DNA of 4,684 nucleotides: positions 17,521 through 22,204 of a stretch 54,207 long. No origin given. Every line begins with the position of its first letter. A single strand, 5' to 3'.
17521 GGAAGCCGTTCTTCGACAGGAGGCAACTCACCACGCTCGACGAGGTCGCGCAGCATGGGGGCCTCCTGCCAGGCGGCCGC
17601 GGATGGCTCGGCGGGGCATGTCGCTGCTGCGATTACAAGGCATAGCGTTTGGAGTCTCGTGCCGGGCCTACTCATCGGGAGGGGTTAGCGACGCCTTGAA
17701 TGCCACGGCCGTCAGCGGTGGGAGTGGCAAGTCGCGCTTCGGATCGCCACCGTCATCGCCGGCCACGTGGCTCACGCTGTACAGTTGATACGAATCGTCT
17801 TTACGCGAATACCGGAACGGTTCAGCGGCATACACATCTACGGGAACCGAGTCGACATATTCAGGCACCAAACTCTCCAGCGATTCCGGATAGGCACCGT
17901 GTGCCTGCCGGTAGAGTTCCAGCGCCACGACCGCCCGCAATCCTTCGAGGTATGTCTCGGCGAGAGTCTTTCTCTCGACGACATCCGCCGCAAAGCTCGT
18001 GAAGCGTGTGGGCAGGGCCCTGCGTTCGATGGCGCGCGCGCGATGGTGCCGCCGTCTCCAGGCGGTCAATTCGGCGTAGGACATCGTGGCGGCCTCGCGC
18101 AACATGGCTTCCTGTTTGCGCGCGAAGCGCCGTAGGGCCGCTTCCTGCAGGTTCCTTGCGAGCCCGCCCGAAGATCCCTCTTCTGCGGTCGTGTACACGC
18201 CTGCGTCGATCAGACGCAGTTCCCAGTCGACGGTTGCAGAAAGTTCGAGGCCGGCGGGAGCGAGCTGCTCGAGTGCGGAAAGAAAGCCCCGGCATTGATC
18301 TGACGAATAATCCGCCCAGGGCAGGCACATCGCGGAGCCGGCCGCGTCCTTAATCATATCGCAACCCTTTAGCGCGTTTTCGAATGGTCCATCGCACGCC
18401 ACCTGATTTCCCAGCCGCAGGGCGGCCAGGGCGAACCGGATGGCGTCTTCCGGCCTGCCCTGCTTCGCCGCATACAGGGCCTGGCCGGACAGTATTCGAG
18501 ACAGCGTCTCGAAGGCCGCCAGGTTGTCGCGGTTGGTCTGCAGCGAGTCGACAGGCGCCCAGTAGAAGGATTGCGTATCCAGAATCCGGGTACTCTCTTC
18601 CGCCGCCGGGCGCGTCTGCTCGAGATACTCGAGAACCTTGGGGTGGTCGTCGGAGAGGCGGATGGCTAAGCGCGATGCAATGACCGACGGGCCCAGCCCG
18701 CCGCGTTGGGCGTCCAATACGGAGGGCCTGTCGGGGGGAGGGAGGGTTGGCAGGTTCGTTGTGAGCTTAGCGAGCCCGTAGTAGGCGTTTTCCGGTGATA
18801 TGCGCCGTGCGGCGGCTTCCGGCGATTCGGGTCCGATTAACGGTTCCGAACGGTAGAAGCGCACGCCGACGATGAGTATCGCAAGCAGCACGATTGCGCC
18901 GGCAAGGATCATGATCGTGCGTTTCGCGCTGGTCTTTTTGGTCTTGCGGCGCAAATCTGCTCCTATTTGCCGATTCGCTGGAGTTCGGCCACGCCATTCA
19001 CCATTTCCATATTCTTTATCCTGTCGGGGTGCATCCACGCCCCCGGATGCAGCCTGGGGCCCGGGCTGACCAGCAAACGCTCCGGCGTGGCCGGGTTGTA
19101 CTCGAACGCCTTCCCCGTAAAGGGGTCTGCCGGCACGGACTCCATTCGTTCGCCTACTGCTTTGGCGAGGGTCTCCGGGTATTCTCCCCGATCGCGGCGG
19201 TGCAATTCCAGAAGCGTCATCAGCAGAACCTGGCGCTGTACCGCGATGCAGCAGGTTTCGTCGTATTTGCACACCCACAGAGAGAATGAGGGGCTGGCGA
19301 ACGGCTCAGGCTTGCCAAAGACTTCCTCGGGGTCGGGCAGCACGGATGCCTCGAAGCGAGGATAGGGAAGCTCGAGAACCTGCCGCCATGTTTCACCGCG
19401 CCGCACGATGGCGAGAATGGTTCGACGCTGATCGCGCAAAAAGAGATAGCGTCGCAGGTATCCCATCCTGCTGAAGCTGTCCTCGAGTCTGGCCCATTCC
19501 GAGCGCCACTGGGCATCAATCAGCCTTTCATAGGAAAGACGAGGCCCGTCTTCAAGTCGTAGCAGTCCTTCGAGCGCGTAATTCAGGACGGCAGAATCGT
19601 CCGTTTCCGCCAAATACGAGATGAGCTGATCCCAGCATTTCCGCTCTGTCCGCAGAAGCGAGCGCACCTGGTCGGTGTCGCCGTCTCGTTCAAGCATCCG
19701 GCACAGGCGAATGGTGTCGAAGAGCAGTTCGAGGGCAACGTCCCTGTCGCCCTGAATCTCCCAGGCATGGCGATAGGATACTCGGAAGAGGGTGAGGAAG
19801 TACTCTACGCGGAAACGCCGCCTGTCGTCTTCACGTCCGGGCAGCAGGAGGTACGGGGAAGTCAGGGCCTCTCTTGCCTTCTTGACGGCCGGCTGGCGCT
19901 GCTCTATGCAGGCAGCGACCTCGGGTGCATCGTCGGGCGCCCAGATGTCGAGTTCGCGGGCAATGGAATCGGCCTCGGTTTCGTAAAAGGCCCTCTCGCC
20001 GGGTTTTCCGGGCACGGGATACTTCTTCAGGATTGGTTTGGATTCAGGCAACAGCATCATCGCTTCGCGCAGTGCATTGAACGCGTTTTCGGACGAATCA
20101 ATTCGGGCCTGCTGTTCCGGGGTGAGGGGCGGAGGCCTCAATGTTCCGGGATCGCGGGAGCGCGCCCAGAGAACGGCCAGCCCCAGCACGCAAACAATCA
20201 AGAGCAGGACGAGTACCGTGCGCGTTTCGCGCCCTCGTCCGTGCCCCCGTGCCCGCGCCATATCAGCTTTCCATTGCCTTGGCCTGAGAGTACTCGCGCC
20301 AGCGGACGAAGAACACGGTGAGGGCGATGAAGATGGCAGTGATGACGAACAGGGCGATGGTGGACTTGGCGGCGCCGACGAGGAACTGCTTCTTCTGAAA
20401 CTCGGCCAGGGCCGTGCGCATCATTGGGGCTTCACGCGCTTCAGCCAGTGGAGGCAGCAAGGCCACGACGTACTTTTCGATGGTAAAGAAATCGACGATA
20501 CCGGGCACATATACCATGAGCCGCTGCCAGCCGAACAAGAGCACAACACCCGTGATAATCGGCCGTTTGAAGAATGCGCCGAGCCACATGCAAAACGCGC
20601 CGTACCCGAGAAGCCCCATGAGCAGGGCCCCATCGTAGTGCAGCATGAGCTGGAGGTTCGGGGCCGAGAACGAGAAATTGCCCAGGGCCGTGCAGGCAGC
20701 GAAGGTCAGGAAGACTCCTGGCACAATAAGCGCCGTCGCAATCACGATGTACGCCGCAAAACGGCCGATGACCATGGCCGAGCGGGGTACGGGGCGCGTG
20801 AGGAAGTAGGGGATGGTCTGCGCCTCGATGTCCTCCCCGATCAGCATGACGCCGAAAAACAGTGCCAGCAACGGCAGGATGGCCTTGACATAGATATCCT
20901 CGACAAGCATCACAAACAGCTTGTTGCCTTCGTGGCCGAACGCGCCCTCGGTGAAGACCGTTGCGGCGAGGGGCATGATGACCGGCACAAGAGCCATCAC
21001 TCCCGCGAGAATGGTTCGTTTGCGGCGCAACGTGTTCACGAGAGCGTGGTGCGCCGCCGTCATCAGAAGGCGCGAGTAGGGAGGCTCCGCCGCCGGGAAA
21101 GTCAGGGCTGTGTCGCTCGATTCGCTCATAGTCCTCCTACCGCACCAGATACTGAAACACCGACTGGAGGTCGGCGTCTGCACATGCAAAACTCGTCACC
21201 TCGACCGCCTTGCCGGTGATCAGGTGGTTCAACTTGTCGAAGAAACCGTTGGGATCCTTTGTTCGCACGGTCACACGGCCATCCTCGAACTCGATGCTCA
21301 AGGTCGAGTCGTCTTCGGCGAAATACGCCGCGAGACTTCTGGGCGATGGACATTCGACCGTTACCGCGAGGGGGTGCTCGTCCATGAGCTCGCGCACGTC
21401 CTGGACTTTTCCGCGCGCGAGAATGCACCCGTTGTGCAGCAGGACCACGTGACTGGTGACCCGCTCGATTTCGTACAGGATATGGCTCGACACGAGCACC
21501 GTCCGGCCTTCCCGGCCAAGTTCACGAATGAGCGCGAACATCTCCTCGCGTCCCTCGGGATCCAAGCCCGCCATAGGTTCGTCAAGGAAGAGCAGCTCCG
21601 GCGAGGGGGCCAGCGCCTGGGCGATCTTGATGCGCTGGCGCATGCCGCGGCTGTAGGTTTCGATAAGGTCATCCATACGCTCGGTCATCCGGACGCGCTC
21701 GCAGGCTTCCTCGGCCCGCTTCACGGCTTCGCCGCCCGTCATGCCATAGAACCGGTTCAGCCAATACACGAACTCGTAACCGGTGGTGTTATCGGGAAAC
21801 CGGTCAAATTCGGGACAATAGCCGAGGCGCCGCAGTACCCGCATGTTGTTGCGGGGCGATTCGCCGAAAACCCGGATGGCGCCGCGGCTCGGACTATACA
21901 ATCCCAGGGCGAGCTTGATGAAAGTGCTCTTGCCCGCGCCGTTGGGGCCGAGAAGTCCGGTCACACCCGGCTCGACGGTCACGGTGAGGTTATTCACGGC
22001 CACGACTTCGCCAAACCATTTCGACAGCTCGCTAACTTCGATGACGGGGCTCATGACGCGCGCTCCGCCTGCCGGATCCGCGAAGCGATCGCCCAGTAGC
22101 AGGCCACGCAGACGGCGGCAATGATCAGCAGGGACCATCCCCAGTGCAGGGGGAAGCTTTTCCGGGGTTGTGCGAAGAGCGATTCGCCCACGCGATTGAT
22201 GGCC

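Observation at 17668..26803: Seven-gene exporter-like module with no obvious functional precedent: CarboxypepD_reg-repeat anchor protein, two ATPase/ABC-2 permease pairs and two paralogous unknowns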

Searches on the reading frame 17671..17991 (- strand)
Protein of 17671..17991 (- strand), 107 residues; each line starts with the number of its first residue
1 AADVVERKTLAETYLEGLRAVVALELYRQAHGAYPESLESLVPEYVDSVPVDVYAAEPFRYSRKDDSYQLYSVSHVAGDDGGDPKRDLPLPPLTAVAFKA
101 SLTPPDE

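Call 65: search_solved_structures(query=A6, max_evalue=10, show_alignments=2)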
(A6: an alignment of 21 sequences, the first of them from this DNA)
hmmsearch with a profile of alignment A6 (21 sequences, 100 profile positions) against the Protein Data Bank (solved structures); distinct sequences matched with E-value up to 10: 10.
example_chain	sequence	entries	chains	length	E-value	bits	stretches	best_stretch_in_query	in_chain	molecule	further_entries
2kep_A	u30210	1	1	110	0.0011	22.1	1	44-86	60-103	General secretion pathway protein G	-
3gn9_A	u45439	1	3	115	0.044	16.9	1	6-45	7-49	Type II secretory pathway, pseudopilin EpsG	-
4lw9_A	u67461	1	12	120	0.073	16.2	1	6-44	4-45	Type II secretion system protein G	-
3fu1_A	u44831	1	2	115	0.08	16.1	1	6-44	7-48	General secretion pathway protein G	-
3vwc_A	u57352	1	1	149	0.24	14.5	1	40-90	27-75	Serine protease inhibitor 1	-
3n0k_A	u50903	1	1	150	0.25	14.5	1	40-90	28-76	Serine protease inhibitor 1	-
5aj3_p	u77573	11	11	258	0.61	13.3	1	44-68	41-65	MITORIBOSOMAL PROTEIN MS40, MRPS18B | 28S ribosomal protein S18b, mitochondrial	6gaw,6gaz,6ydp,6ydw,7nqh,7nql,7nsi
3j9m_AO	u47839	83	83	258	0.69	13.1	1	44-68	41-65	mS40 (bS18b) | 28S ribosomal protein S18b, mitochondrial | Small ribosomal subunit protein mS40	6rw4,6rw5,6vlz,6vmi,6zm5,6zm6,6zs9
8xlk_H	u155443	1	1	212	0.88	12.8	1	8-51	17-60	Light Chain of GluN2A Fab, 28C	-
1yvp_A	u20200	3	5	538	1.9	11.7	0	11-33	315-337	60-kDa SS-A/Ro ribonucleoprotein | 60 kDa SS-A/Ro ribonucleoprotein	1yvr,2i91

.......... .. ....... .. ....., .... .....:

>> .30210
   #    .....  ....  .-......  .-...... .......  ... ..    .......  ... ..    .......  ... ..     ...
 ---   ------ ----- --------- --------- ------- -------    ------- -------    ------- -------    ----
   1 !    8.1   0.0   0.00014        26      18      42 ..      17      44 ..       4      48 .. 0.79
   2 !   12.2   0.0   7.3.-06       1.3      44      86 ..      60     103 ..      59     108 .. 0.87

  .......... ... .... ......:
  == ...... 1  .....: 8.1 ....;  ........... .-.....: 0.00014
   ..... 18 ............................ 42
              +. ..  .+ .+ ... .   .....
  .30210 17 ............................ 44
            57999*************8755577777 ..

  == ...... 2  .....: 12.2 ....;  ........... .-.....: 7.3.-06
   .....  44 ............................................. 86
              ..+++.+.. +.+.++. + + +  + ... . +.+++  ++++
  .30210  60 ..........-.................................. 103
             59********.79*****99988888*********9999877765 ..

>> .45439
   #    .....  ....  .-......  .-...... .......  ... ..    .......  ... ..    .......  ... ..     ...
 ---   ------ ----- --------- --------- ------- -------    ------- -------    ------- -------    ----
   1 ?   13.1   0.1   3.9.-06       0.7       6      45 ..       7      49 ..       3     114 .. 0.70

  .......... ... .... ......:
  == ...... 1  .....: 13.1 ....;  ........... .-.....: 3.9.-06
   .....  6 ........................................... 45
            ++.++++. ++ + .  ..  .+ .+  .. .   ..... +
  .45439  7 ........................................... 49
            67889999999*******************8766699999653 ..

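Call 66: search_protein_families(library=pfam, alignment_id=A6, max_evalue=1)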
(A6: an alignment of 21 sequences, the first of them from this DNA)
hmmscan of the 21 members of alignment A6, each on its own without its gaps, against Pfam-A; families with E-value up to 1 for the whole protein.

A. member 1, seq(107 aa): 0 families

B. families by the number of members that match (of 21 scanned): 2 families
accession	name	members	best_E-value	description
PF08334.16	T2SSG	8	1.7e-05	Type II secretion system (T2SS), protein G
PF06725.17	3D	1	0.0055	3D domain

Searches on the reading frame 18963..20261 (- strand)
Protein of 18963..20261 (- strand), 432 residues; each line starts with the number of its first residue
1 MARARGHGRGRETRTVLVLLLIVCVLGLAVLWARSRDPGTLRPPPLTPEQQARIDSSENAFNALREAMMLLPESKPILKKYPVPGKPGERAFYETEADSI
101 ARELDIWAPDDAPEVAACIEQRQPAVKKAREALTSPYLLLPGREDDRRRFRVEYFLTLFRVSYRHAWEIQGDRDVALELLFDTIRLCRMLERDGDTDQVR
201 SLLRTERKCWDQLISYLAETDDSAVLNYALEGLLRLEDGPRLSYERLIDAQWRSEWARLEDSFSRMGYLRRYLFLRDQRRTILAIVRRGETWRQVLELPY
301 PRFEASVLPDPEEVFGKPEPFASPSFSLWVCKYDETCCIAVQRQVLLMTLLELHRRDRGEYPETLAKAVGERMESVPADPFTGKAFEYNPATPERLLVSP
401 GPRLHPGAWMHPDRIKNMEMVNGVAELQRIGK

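Call 4: search_protein_families(library=pfam, proteins=[window:18963-20261:-], max_evalue=0.01)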
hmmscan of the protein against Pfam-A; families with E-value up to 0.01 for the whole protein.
window:18963-20261:- (432 aa): 0 families

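Call 5: search_protein_families(library=ncbifam, proteins=[window:18963-20261:-], max_evalue=0.01)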
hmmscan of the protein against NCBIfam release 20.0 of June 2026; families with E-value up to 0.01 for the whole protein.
window:18963-20261:- (432 aa): 0 families

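Call 16: find_homologous_proteins(query=window:18963-20261:-, max_evalue=0.001)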
Query window:18963-20261:- (432 aa): 10 proteins with E <= 0.001 among 8000 candidates.
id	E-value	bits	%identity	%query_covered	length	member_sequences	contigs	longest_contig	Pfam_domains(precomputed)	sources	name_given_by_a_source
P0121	1.9e-290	981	100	100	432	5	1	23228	-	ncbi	-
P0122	3.5e-150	518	54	97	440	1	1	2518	-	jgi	jgi:hypothetical protein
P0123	7.9e-139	481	52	98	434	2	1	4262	-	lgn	-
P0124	8.1e-133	461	50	98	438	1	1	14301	-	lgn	-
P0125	6.2e-132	458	50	100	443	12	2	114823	-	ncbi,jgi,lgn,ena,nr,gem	ncbi:MAG TPA: hypothetical protein PLJ71_05265 [Candidatus Hydrogenedentes bacterium]|nr:hypothetica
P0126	1.4e-131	457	49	98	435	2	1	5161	-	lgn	-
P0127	4.9e-126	439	49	100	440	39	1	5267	-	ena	-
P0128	5.4e-124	432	49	100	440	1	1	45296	-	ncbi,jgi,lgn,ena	-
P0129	5.0e-99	350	44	97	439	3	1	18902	-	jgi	jgi:hypothetical protein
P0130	1.1e-97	345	44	91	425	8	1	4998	-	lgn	-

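Call 85: search_protein_families(library=padloc, proteins=[window:18963-20261:-], max_evalue=0.001)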
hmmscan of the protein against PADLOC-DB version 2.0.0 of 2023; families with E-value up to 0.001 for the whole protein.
window:18963-20261:- (432 aa): 0 families

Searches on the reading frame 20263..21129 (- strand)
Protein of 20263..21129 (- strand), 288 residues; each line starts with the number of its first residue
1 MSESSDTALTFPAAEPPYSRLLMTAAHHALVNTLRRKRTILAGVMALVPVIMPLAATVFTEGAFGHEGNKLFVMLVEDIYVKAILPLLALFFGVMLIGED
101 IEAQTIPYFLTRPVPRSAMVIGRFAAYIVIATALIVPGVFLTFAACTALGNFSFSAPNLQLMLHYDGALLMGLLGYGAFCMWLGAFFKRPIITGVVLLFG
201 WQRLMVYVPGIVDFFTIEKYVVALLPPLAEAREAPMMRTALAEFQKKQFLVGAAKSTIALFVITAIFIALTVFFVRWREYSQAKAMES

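Call 4: search_protein_families(library=pfam, proteins=[window:20263-21129:-], max_evalue=0.01)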
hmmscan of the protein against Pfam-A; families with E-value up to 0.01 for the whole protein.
window:20263-21129:- (288 aa): 2 families
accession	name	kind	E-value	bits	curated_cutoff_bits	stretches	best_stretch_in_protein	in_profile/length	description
PF12730.13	ABC2_membrane_4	-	1.1e-09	39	27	1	34-198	9-172/179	ABC-2 family transporter protein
PF12679.13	ABC2_membrane_2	-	5e-07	29.7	27.2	1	44-273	20-276/283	ABC-2 family transporter protein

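Call 5: search_protein_families(library=ncbifam, proteins=[window:20263-21129:-], max_evalue=0.01)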
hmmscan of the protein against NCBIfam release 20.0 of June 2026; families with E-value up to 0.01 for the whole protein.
window:20263-21129:- (288 aa): 0 families

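Call 78: search_solved_structures(query=A7, max_evalue=10)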
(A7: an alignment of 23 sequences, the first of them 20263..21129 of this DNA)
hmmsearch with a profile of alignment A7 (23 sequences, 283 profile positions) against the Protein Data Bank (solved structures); distinct sequences matched with E-value up to 10: 2.
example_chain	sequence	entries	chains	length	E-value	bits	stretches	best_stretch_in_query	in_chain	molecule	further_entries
7o0y_D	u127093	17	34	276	9e-06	28.5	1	37-142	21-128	Probable ABC transporter permease protein NosY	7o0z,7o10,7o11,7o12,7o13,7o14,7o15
7wgh_A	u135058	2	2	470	0.32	13.6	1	212-270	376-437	Squalene synthase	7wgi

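Call 85: search_protein_families(library=padloc, proteins=[window:20263-21129:-], max_evalue=0.001)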
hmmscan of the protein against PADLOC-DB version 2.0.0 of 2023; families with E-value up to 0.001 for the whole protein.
window:20263-21129:- (288 aa): 0 families

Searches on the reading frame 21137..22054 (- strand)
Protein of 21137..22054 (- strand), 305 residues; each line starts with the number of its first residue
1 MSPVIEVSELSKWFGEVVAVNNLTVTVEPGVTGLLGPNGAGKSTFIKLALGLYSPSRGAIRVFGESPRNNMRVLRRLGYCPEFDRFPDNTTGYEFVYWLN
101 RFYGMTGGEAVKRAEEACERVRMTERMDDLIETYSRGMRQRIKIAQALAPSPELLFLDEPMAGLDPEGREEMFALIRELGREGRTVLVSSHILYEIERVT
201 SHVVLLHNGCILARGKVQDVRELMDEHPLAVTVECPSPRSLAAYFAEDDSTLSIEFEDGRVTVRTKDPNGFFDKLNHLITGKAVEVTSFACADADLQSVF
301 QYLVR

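Call 4: search_protein_families(library=pfam, proteins=[window:21137-22054:-], max_evalue=0.01)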
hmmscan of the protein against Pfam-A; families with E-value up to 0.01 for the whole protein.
window:21137-22054:- (305 aa): 6 families
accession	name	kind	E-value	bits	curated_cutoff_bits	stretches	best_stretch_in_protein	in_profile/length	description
PF00005.33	ABC_tran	-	2.3e-26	93.5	25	1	21-162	2-137/137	ABC transporter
PF13304.12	AAA_21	-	1.8e-11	45.1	27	2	135-196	239-303/304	AAA domain, putative AbiEii toxin, Type IV TA system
PF13476.12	AAA_23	-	0.00022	22.4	27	1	21-47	11-37/201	AAA domain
PF02463.25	SMC_N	-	0.00041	20.3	40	0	22-46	17-41/220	RecF/RecN/SMC N terminal domain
PF13558.12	SbcC_Walker_B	-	0.0063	17.2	27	0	139-177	51-89/90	SbcC/RAD50-like, Walker B motif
PF13555.12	AAA_29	-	0.0077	16.4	27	0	25-46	17-39/61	P-loop containing region of AAA domain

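Call 5: search_protein_families(library=ncbifam, proteins=[window:21137-22054:-], max_evalue=0.01)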
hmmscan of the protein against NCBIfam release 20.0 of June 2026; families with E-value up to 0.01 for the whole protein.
window:21137-22054:- (305 aa): 187 families (the best 25 are shown)
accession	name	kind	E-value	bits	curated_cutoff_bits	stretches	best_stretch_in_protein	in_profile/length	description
TIGR01188.1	drrA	subfamily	2.1e-55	188.2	312.45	1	12-301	1-298/302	daunorubicin resistance ABC transporter, ATP-binding protein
TIGR03522.1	GldA_ABC_ATP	equivalog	8.2e-46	156.8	402.6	1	5-302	3-299/301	gliding motility-associated ABC transporter ATP-binding subunit GldA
NF010060.0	PRK13537.1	equivalog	2.3e-43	148.3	521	1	3-220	14-233/314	nodulation factor ABC transporter ATP-binding protein NodI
TIGR03864.1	PQQ_ABC_ATP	hypoth_equivalog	1.2e-42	146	302.25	1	5-225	2-224/236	ABC transporter, ATP-binding subunit, PQQ-dependent alcohol dehydrogenase system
NF010059.0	PRK13536.1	equivalog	1.3e-40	139.2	549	1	4-227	43-265/342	nodulation factor ABC transporter ATP-binding protein NodI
TIGR01288.1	nodI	equivalog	1.8e-40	138.8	424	1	5-219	5-221/303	nodulation factor ABC transporter ATP-binding protein NodI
TIGR03740.1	galliderm_ABC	subfamily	1.1e-38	133.2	309.75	1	6-223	2-214/223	lantibiotic protection ABC transporter ATP-binding subunit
NF033858.1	ABC2_perm_RbbA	equivalog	4e-37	127.6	1050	1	3-225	265-489/909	ribosome-associated ATPase/putative transporter RbbA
TIGR04521.1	ECF_ATPase_2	equivalog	1.6e-33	116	330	1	17-243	18-254/279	energy-coupling factor transporter ATPase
TIGR01257.1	rim_protein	equivalog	2e-31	107.9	4012.85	1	6-238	1939-2174/2272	rim ABC transporter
TIGR03873.1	F420-0_ABC_ATP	hypoth_equivalog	7.5e-31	107.3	372.4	2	111-220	115-224/256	putative F420-0 ABC transporter ATP-binding protein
TIGR03771.1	anch_rpt_ABC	equivalog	8.3e-31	107.4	268.8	1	31-222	8-201/223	anchored repeat-type ABC transporter ATP-binding subunit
NF047565.1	PSM_export_PmtA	equivalog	3.3e-29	102.1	350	1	5-221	3-216/282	phenol-soluble modulin export ABC transporter ATP-binding protein PmtA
TIGR04520.1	ECF_ATPase_1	equivalog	5.3e-29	101.5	315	1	16-252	14-254/269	energy-coupling factor transporter ATPase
NF000106.1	40850658_otr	exception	7.3e-29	101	750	1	5-222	14-233/351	oxytetracycline efflux ABC transporter Otr(C) ATP-binding subunit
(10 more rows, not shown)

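Call 85: search_protein_families(library=padloc, proteins=[window:21137-22054:-], max_evalue=0.001)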
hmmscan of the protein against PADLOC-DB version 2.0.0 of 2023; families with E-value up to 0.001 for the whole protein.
window:21137-22054:- (305 aa): 8 families
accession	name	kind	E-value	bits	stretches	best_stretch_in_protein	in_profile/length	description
PDLC04135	mad3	-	1.3e-28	98.6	2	128-209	258-340/374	mads_3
PDLC02980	AriA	-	1.7e-11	42.7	2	135-194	239-301/304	-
PDLC04140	mad8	-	2.9e-08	31.6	1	28-196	26-237/314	mads_8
PDLC04213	HEC-02A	-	7.9e-07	26.9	0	150-191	231-271/337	-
PDLC03878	NsnB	-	2.5e-06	25.5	0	144-200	229-285/345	-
PDLC04175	HEC-01A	-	3.3e-05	21.1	0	31-48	27-44/363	-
PDLC04176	HEC-01A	-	0.00013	19.5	0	151-191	276-316/371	-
PDLC04146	HEC-02B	-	0.001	16.2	0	154-196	241-283/344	-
